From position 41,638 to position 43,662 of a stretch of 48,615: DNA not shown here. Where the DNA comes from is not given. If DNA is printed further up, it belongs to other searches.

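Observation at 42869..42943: Roughly 75-nt heptamer minisatellite embedded in frame in elp3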

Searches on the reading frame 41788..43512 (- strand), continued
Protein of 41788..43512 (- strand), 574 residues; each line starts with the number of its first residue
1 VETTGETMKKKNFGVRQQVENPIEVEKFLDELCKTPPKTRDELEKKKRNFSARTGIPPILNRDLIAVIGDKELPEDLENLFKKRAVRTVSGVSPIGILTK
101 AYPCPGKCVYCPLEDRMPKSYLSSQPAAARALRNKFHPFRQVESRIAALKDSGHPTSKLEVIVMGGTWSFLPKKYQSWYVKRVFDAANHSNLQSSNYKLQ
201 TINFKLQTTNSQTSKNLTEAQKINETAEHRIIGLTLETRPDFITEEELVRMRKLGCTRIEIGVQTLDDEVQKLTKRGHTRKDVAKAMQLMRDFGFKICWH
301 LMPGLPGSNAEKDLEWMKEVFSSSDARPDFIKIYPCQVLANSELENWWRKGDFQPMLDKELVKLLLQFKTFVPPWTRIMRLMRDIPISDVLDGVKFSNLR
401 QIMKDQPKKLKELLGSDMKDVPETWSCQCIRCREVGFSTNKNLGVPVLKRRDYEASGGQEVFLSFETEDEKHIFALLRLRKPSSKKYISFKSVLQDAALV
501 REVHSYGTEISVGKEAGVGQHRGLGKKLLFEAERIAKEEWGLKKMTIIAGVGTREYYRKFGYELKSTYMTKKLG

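Call 9: find_homologous_proteins(query=window:41788-43512:-, max_evalue=1e-50)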
Query window:41788-43512:- (574 aa): 5345 proteins with E <= 1e-50 among 8000 candidates; the best 120 are listed.
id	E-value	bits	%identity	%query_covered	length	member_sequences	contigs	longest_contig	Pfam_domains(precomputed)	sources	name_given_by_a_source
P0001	0.0e+0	1300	100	99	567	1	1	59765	PF16199.11,PF04055.28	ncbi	-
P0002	0.0e+0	1158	90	99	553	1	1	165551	PF16199.11,PF04055.28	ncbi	-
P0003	0.0e+0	1157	90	99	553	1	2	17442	PF16199.11,PF04055.28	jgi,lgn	-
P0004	0.0e+0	1052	82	98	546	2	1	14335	PF16199.11,PF04055.28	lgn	-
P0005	2.8e-276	936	73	97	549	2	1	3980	PF16199.11,PF04055.28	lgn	-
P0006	9.7e-273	924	73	98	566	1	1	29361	PF16199.11,PF04055.28,PF00583.32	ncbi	-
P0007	6.1e-268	908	71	98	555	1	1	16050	PF16199.11,PF04055.28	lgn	-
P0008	3.3e-265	899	70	99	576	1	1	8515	PF16199.11,PF04055.28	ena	-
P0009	2.5e-264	896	66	98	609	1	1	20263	PF16199.11,PF04055.28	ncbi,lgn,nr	ncbi:tRNA uridine(34) 5-carboxymethylaminomethyl modification radical SAM/GNAT enzyme Elp3 [Candidat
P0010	2.8e-261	886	69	98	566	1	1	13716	PF16199.11,PF04055.28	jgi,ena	-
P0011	2.9e-261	886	69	99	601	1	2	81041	PF16199.11,PF04055.28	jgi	jgi:elongator complex protein 3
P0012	1.0e-260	884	69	99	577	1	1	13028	PF16199.11,PF04055.28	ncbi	-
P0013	7.9e-259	878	67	98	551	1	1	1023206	PF16199.11,PF04055.28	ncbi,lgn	-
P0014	4.9e-258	875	69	99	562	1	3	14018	PF16199.11,PF04055.28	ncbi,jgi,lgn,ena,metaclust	metaclust:\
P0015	1.6e-257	874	69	99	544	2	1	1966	PF16199.11,PF04055.28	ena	-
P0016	5.1e-254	862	67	98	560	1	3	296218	PF16199.11,PF04055.28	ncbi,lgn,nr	ncbi:tRNA uridine(34) 5-carboxymethylaminomethyl modification radical SAM/GNAT enzyme Elp3 [Candidat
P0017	5.3e-254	862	68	99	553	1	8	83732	PF16199.11,PF04055.28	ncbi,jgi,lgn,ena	-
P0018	1.5e-253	861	67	98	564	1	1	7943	PF16199.11,PF04055.28,PF00583.32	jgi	-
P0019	2.2e-253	860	67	98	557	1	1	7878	PF16199.11,PF04055.28,PF00583.32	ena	-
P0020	5.2e-253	859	65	99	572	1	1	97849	PF16199.11,PF04055.28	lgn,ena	-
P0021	3.6e-251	853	70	63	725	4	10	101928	PF16199.11,PF04480.19,PF04055.28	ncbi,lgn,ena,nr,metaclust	ncbi:tRNA uridine(34) 5-carboxymethylaminomethyl modification radical SAM/GNAT enzyme Elp3 [bacteriu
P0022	6.5e-251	852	66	98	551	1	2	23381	PF16199.11,PF04055.28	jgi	jgi:elongator complex protein 3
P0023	7.3e-250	849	65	99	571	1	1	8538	PF16199.11,PF04055.28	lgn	-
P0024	8.3e-250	848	68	99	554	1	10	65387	PF16199.11,PF04055.28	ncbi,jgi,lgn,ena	jgi:elongator complex protein 3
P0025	5.9e-249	846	66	98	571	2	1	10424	PF16199.11,PF04055.28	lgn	-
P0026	6.2e-249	845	65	98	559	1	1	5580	PF16199.11,PF04055.28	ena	-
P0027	7.8e-248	842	65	98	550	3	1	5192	PF16199.11,PF04055.28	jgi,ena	-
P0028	1.5e-246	838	64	99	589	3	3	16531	PF16199.11,PF04055.28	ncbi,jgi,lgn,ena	-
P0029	3.7e-246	836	66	98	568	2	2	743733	PF16199.11,PF04055.28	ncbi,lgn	-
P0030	9.6e-246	835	66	99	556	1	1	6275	PF16199.11,PF04055.28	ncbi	-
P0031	1.8e-245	834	66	99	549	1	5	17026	PF16199.11,PF04055.28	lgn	-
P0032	9.2e-245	832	63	99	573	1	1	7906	PF16199.11,PF04055.28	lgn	-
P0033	5.6e-244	829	64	99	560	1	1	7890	PF16199.11,PF04055.28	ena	-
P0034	1.2e-243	828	65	98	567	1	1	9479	PF16199.11,PF04055.28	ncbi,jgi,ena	-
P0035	1.2e-243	828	65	98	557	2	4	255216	PF16199.11,PF04055.28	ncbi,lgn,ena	-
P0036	1.3e-243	828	67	99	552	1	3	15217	PF16199.11,PF04055.28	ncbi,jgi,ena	-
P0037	1.6e-243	828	65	99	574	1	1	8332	PF16199.11,PF04055.28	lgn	-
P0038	6.1e-243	826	62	99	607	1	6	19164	PF16199.11,PF04055.28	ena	-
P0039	7.3e-243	825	66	99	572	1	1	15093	PF16199.11,PF04055.28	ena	-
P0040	2.1e-242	824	61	98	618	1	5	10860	PF16199.11,PF04055.28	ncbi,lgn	ncbi:MAG TPA: tRNA uridine(34) 5-carboxymethylaminomethyl modification radical SAM/GNAT enzyme Elp3 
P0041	7.7e-242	822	64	98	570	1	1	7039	PF16199.11,PF04055.28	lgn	-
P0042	1.3e-241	821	65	99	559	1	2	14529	PF16199.11,PF04055.28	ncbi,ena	-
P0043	2.0e-241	821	65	98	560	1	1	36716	PF16199.11,PF04055.28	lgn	-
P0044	4.1e-241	820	65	98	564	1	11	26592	PF16199.11,PF04055.28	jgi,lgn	jgi:elongator complex protein 3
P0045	2.1e-240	817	64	99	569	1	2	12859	PF16199.11,PF04055.28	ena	-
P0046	2.2e-240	817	61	99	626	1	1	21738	PF16199.11,PF04055.28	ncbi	-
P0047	2.8e-240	817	64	98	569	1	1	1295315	PF16199.11,PF04055.28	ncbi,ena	-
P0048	4.7e-240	816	64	99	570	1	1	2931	PF16199.11,PF04055.28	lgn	-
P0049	2.0e-239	814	64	99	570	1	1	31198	PF16199.11,PF04055.28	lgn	-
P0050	2.6e-239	814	64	99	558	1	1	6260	PF16199.11,PF04055.28,PF00583.32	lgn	-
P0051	6.0e-239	812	64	98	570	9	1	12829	PF16199.11,PF04055.28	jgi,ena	-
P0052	9.3e-239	812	64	98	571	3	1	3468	PF16199.11,PF04055.28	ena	-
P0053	1.6e-238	811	64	98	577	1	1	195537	PF16199.11,PF04055.28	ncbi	-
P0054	1.6e-238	811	63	99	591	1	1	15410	PF16199.11,PF04055.28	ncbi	-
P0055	1.9e-238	811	63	98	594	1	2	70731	PF16199.11,PF04055.28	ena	-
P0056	2.2e-238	811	64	98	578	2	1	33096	PF16199.11,PF04055.28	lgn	-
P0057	3.2e-238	810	64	98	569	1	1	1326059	PF16199.11,PF04055.28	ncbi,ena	-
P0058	3.4e-238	810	65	98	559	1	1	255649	PF16199.11,PF04055.28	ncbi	-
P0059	8.5e-238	809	64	98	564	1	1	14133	PF16199.11,PF04055.28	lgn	-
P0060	1.2e-237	808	62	99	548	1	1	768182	PF16199.11,PF04055.28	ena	-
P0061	1.6e-236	804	63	98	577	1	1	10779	PF16199.11,PF04055.28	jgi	-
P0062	3.6e-236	803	69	63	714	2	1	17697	PF16199.11,PF04480.19,PF04055.28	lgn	-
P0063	4.6e-236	803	63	98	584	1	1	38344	PF16199.11,PF04055.28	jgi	jgi:elongator complex protein 3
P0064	6.1e-236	803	64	99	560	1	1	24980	PF16199.11,PF04055.28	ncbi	-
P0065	2.8e-235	800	63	98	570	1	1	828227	PF16199.11,PF04055.28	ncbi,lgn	-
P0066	3.4e-235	800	61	98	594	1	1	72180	PF16199.11,PF04055.28,PF00583.32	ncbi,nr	ncbi:tRNA uridine(34) 5-carboxymethylaminomethyl modification radical SAM/GNAT enzyme Elp3 [Candidat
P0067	2.5e-234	797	63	99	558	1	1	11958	PF16199.11,PF04055.28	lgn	-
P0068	2.8e-234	797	63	99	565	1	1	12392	PF16199.11,PF04055.28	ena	-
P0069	3.6e-234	797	64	98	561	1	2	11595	PF16199.11,PF04055.28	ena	-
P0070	4.9e-234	796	64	98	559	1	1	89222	PF16199.11,PF04055.28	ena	-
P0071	7.5e-234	796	64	98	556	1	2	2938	PF16199.11,PF04055.28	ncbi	-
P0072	1.4e-233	795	63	98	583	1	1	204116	PF16199.11,PF04055.28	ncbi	-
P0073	1.5e-233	795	64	98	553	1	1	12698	PF16199.11,PF04055.28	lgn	-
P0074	3.0e-233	794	64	98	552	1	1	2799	PF16199.11,PF04055.28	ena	-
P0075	3.8e-233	793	64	98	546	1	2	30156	PF16199.11,PF04055.28,PF00583.32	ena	-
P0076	5.4e-233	793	65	98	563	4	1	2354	PF16199.11,PF04055.28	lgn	-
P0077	6.1e-233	793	63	98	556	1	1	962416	PF16199.11,PF04055.28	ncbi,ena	-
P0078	1.0e-232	792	62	98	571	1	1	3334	PF16199.11,PF04055.28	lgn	-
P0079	2.5e-232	791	63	98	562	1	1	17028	PF16199.11,PF04055.28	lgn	-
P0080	3.0e-232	790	61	98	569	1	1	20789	PF16199.11,PF04055.28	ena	-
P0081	4.1e-232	790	63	98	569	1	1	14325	PF16199.11,PF04055.28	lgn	-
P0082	4.6e-232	790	63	98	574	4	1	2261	PF16199.11,PF04055.28,PF00583.32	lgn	-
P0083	5.2e-232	790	63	98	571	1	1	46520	PF16199.11,PF04055.28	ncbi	-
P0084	8.5e-232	789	63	98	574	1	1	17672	PF16199.11,PF04055.28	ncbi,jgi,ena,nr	ncbi:MAG: tRNA uridine(34) 5-carboxymethylaminomethyl modification radical SAM/GNAT enzyme Elp3 [Can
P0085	1.0e-231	789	63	98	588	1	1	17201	PF16199.11,PF04055.28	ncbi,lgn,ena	-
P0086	1.5e-231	788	63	98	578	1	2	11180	PF16199.11,PF04055.28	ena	-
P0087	2.8e-231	787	63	98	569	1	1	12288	PF16199.11,PF04055.28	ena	-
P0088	6.2e-231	786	61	99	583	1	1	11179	PF16199.11,PF04055.28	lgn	-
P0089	1.5e-230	785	62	98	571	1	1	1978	PF16199.11,PF04055.28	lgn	-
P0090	3.9e-230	783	63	98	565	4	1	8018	PF16199.11,PF04055.28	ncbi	-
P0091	4.5e-230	783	61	99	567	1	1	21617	PF16199.11,PF04055.28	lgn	-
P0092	6.9e-230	783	63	99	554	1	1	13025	PF16199.11,PF04055.28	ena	-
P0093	1.3e-228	778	62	98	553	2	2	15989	PF16199.11,PF04055.28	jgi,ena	-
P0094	2.7e-228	777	61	98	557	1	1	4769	PF16199.11,PF04055.28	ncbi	-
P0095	4.3e-228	777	62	99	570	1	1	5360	PF16199.11,PF04055.28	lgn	-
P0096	6.3e-228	776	63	98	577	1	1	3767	PF16199.11,PF04055.28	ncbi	-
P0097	6.9e-228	776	63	98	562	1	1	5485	PF16199.11,PF04055.28,PF00583.32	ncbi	-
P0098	1.3e-227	775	62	98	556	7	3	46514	PF16199.11,PF04055.28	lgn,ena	-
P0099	1.5e-227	775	62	99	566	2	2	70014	PF16199.11,PF04055.28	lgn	-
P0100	2.8e-227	774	62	99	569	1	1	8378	PF16199.11,PF04055.28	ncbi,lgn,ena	-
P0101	5.0e-227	773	60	98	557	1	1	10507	PF16199.11,PF04055.28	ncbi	-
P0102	1.4e-226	772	61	98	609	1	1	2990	PF16199.11,PF04055.28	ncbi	-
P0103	2.6e-226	771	59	98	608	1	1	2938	PF16199.11,PF04055.28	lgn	-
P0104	4.1e-226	770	60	99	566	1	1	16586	PF16199.11,PF04055.28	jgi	-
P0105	5.4e-226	770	61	98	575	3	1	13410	PF16199.11,PF04055.28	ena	-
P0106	1.9e-225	768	60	98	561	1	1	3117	PF16199.11,PF04055.28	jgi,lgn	-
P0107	7.9e-225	766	61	98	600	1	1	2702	PF16199.11,PF04055.28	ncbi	-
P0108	3.4e-224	764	62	98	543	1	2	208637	PF16199.11,PF04055.28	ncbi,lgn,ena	-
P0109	1.2e-223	762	62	99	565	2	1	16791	PF16199.11,PF04055.28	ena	-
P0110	1.3e-222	759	64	63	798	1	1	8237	PF13419.13,PF16199.11,PF00702.33,PF04055.28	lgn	-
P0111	8.0e-222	756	60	98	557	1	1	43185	PF16199.11,PF04055.28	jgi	jgi:elongator complex protein 3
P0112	3.3e-221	754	61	98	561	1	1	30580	PF16199.11,PF04055.28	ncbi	-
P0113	8.6e-221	753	63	90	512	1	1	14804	PF16199.11,PF04055.28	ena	-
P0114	1.7e-215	735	60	98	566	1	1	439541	PF16199.11,PF04055.28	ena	-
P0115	7.7e-215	733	59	98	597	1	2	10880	PF16199.11,PF04055.28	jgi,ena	-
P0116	1.5e-214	732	60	98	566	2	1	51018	PF16199.11,PF04055.28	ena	-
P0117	2.9e-214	731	59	98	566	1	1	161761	PF16199.11,PF04055.28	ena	-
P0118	2.0e-213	728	56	100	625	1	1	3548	PF16199.11,PF04055.28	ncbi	-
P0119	9.4e-213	726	63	66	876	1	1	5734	PF13419.13,PF16199.11,PF00702.33,PF04055.28,PF13242.13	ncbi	-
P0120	6.3e-212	723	58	95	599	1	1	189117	PF16199.11,PF04055.28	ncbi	-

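Call 13: find_related_loci(query=A1, collection=genome_contigs, flank=6000)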
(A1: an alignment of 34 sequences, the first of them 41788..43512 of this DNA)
Query A1 (574 aa) in genome_contigs; peptide patterns used: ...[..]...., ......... (x = any residue, [..] = any of these).
101 stretches matched a pattern; 61 encode a relative of the query (tblastn E <= 1e-3); 57 distinct loci.
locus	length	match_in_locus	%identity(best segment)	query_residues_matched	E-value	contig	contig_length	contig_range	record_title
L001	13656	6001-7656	81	1-573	0e+0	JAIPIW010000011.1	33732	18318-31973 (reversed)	MAG: Candidatus Gracilibacteria bacterium isolate Tobar13m-G44 Tobar13m-C1508, whole genome shotgun sequence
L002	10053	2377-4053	73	9-574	0e+0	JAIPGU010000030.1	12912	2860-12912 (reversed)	MAG: Candidatus Gracilibacteria bacterium isolate Tobar13.5m-G57 Tobar13-5m-C5544, whole genome shotgun sequence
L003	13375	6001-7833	67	6-573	0e+0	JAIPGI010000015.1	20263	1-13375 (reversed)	MAG: Candidatus Gracilibacteria bacterium isolate Tobar12.5m-G38 Tobar12-5m-C1830, whole genome shotgun sequence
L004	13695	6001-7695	66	3-573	0e+0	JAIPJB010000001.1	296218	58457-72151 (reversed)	MAG: Candidatus Gracilibacteria bacterium isolate Tobar13m-G49 Tobar13m-20mill-C6, whole genome shotgun sequence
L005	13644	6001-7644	67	9-573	0e+0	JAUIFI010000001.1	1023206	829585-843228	MAG: bacterium isolate 8_bin.77 NODE_5_length_1023206_cov_7.442498, whole genome shotgun sequence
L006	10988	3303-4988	69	8-573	0e+0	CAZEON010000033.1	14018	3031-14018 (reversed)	MAG TPA_asm: uncultured Candidatus Peribacteria bacterium isolate binchicken_co181_617 genome assembly, contig: NODE_781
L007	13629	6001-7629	69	8-573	0e+0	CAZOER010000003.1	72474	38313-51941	MAG TPA_asm: uncultured Candidatus Peribacteria bacterium isolate binchicken_co28_198 genome assembly, contig: NODE_257_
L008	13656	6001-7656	68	8-573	0e+0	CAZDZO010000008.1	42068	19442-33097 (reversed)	MAG TPA_asm: uncultured Candidatus Peribacteria bacterium isolate binchicken_co28_221 genome assembly, contig: NODE_687_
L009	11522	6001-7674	67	3-573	0e+0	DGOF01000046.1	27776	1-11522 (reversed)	MAG TPA_asm: Patescibacteria group bacterium UBA4473 UBA4473_contig_74193, whole genome shotgun sequence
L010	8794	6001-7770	64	7-574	0e+0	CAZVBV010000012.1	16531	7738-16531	MAG TPA_asm: uncultured Candidatus Peribacteria bacterium isolate binchicken_co49_14 genome assembly, contig: NODE_1194_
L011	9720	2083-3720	65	8-571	0e+0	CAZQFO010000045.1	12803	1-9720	MAG TPA_asm: uncultured Candidatus Peribacteria bacterium isolate SRP077602_co7_132 genome assembly, contig: NODE_23006_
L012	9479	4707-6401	65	9-573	0e+0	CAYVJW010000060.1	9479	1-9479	MAG TPA_asm: uncultured Candidatus Peribacteria bacterium isolate binchicken_co65_50 genome assembly, contig: NODE_27764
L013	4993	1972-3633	66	6-573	0e+0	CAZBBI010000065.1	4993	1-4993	MAG TPA_asm: uncultured Candidatus Peribacteria bacterium isolate binchicken_co47_194 genome assembly, contig: NODE_1418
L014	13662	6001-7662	65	9-573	0e+0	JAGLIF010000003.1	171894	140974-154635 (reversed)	MAG: Candidatus Gracilibacteria bacterium isolate RS_2_30 ROV157_2.bin.30.fa_3, whole genome shotgun sequence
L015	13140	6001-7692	64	11-573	0e+0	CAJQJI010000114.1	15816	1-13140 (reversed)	Candidatus Gracilibacteria bacterium isolate 0.2_20180502_Bin_MAXBIN_158_sub_1 genome assembly, contig: c_000000004569,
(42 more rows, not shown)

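Call 14: find_encoding_contigs(protein=P0002, flank=10000, max_places=3)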
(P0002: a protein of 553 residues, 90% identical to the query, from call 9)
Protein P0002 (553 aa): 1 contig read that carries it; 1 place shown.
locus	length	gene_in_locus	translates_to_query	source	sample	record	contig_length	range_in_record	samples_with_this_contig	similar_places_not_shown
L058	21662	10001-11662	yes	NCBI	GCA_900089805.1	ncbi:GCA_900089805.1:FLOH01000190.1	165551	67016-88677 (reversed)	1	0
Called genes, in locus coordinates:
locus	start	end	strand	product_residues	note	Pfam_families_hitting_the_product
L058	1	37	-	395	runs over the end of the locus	PF00579:tRNA-synt_1b, PF22421:SYY_C-terminal, PF01479:S4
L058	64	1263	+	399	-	PF01569:PAP2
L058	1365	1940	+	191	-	-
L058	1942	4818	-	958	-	PF02463:SMC_N (faint), PF03193:RsgA_GTPase (faint), PF13191:AAA_16 (faint), PF13555:AAA_29 (faint), PF20703:nSTAND1 (faint), PF17760:UvrA_inter, PF17755:UvrA_DNA-bind, PF00005:ABC_tran (weak)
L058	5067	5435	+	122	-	-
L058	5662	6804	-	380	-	PF13439:Glyco_transf_4, PF20706:GT4-conflict, PF00534:Glycos_transf_1, PF13692:Glyco_trans_1_4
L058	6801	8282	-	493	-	PF13567:DUF4131, PF03772:Competence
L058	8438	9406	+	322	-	-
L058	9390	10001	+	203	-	-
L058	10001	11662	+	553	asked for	PF04055:Radical_SAM, PF16199:Radical_SAM_C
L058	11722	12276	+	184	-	-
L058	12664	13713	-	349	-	PF01476:LysM, PF01551:Peptidase_M23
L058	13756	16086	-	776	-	-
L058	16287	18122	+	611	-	PF00483:NTP_transferase, PF12804:NTP_transf_3, PF00535:Glycos_transf_2, PF13641:Glyco_tranf_2_3, PF13632:Glyco_trans_2_3 (weak)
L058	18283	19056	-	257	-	PF01063:Aminotran_4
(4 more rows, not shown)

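Call 15: find_encoding_contigs(protein=P0003, flank=10000, max_places=3)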
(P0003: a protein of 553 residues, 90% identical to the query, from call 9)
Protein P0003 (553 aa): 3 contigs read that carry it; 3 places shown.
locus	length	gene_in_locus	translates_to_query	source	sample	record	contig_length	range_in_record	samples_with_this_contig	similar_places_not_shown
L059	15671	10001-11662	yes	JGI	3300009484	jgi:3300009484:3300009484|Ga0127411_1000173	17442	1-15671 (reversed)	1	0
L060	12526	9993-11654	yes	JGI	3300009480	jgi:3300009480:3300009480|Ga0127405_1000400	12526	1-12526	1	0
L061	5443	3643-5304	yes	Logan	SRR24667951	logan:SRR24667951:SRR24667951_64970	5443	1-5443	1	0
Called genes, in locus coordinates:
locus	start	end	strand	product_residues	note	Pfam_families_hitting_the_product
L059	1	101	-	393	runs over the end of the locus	PF00579:tRNA-synt_1b, PF22421:SYY_C-terminal (weak), PF01479:S4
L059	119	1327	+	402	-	PF01569:PAP2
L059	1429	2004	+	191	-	-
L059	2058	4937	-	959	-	PF02463:SMC_N (faint), PF03193:RsgA_GTPase (faint), PF13175:AAA_15 (faint), PF13191:AAA_16 (faint), PF13304:AAA_21 (faint), PF17760:UvrA_inter, PF17755:UvrA_DNA-bind, PF00005:ABC_tran (weak), +2 more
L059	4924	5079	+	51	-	-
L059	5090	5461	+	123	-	-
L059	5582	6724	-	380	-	PF13439:Glyco_transf_4, PF20706:GT4-conflict (weak), PF00534:Glycos_transf_1, PF13692:Glyco_trans_1_4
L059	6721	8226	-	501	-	PF13567:DUF4131, PF03772:Competence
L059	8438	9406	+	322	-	-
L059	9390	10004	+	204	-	-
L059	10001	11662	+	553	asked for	PF04055:Radical_SAM, PF16199:Radical_SAM_C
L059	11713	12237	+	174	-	-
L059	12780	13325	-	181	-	-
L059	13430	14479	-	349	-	PF01476:LysM, PF01551:Peptidase_M23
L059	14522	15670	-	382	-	?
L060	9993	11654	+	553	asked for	PF04055:Radical_SAM, PF16199:Radical_SAM_C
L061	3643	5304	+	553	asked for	PF04055:Radical_SAM, PF16199:Radical_SAM_C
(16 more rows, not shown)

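Call 16: find_encoding_contigs(protein=P0004, flank=10000, max_places=3)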
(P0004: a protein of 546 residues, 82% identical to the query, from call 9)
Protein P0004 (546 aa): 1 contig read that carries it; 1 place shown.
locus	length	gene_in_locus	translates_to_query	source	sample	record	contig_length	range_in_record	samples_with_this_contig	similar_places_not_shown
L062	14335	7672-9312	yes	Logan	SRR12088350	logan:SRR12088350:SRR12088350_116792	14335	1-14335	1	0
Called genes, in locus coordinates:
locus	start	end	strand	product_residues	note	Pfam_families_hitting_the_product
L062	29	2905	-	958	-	PF02463:SMC_N (faint), PF13175:AAA_15 (faint), PF13191:AAA_16 (faint), PF13555:AAA_29 (faint), PF20703:nSTAND1 (faint), PF17760:UvrA_inter, PF17755:UvrA_DNA-bind, PF00005:ABC_tran (weak)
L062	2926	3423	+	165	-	-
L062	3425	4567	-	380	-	PF13439:Glyco_transf_4, PF00534:Glycos_transf_1, PF13692:Glyco_trans_1_4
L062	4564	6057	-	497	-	PF13567:DUF4131, PF03772:Competence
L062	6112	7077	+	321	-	-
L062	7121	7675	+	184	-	-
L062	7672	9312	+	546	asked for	PF04055:Radical_SAM, PF16199:Radical_SAM_C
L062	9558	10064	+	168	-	-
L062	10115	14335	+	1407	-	?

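Call 38: find_encoding_contigs(protein=P0001, flank=1000, max_places=3)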
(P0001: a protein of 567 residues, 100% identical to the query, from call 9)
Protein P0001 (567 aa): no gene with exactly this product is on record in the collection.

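Call 45: find_related_loci(query=window:41788-43512:-, collection=metagenome_contigs, flank=3000)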
Query window:41788-43512:- (574 aa) in metagenome_contigs; peptide patterns used: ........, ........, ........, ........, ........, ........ (x = any residue, [..] = any of these).
88 stretches matched a pattern; 4 encode a relative of the query (tblastn E <= 1e-3); 4 distinct loci.
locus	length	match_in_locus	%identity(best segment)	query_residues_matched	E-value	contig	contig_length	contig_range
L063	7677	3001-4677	90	1-573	0e+0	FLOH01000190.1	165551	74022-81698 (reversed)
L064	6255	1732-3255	43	46-573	2e-117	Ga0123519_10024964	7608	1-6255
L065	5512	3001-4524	43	46-573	2e-116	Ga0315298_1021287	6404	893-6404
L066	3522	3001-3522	68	9-181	2e-73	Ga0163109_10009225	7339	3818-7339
